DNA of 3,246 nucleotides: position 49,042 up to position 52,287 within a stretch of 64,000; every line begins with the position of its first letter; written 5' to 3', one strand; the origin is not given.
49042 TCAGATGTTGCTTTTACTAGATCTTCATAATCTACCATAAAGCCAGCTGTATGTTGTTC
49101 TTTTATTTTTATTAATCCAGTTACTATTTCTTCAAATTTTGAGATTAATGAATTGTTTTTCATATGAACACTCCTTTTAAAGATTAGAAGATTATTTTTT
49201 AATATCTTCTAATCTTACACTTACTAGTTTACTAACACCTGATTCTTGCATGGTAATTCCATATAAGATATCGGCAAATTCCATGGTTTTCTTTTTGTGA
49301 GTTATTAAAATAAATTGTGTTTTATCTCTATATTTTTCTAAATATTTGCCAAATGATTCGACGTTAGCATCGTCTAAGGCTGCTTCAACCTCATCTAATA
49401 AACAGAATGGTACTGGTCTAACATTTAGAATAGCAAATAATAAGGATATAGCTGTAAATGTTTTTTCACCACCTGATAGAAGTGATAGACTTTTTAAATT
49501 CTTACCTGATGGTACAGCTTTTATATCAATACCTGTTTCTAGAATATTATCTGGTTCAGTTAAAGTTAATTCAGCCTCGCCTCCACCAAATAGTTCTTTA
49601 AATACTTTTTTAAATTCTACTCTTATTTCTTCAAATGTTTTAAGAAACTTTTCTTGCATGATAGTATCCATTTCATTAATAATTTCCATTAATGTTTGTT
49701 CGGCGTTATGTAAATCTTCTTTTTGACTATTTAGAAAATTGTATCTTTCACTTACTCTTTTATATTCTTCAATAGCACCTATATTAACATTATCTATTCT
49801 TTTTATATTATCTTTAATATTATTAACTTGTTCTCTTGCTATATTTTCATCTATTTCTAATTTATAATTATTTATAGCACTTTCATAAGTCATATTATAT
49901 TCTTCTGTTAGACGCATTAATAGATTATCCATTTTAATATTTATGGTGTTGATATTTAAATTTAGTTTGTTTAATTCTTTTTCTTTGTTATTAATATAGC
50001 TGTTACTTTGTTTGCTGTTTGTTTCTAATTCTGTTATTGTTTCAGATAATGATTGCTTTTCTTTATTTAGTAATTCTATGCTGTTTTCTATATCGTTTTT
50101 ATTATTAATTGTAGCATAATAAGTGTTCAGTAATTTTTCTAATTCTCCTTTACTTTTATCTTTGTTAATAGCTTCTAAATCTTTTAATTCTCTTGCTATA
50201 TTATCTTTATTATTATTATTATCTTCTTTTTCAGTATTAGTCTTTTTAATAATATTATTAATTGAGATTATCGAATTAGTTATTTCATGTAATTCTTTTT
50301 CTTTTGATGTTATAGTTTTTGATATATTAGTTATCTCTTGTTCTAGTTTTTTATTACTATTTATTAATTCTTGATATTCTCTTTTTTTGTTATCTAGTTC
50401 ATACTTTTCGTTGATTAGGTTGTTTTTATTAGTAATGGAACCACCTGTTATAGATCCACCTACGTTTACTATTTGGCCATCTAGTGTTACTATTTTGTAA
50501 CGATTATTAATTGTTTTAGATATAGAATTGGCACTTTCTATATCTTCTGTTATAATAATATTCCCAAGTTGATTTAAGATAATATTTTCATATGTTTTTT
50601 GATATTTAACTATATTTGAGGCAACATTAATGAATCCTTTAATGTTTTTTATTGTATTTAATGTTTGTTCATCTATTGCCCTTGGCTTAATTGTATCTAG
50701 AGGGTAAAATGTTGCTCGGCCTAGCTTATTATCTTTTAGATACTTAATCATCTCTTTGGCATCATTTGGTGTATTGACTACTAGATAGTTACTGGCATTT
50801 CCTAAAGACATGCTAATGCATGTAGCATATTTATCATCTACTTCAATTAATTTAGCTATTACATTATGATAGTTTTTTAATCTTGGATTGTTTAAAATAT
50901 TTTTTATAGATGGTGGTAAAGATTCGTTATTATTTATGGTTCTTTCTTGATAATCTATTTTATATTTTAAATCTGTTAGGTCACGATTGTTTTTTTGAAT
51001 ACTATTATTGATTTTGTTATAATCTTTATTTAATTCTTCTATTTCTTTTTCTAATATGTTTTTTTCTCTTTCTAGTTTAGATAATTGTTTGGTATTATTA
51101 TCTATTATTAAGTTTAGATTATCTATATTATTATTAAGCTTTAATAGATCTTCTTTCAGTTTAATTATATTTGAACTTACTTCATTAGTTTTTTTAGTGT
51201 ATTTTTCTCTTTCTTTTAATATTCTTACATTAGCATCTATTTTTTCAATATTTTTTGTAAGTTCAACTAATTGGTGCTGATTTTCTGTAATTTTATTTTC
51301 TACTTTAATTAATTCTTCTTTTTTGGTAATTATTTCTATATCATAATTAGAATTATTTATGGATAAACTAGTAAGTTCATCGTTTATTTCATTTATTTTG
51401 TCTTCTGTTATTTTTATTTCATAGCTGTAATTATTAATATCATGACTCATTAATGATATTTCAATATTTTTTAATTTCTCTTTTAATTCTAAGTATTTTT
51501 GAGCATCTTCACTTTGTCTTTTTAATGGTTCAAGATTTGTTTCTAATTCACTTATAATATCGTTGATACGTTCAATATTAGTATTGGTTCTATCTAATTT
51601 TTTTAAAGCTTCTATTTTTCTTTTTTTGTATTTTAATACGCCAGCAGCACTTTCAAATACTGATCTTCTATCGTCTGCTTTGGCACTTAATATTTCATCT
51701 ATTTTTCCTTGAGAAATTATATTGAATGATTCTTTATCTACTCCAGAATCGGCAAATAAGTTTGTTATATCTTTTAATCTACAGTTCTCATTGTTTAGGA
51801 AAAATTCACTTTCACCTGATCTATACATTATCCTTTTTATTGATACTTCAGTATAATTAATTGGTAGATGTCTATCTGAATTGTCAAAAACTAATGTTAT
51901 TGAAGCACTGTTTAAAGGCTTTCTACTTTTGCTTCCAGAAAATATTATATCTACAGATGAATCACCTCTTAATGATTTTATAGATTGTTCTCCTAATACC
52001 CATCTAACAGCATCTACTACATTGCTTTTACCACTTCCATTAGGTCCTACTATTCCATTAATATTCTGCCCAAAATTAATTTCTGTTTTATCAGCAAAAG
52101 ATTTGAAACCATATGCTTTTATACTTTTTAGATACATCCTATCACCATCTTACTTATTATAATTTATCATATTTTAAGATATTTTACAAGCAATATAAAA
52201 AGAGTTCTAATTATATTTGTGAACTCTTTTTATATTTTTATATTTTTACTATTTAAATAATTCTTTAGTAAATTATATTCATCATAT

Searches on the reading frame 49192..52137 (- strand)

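Call 106: search_protein_families(library=pfam, proteins=[window:49192-52137:-], max_evalue=0.00001)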
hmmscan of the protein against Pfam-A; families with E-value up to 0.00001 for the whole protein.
window:49192-52137:- (981 aa): 3 families
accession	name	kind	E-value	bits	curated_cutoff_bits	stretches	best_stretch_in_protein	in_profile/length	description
PF02463.25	SMC_N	-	2.2e-60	204.3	40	2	2-136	1-135/220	RecF/RecN/SMC N terminal domain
PF06470.18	SMC_hinge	-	1.8e-27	96.5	22.5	1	421-539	2-115/116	SMC proteins Flexible Hinge Domain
PF13476.12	AAA_23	-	1.2e-15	59.2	27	1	9-255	5-200/201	AAA domain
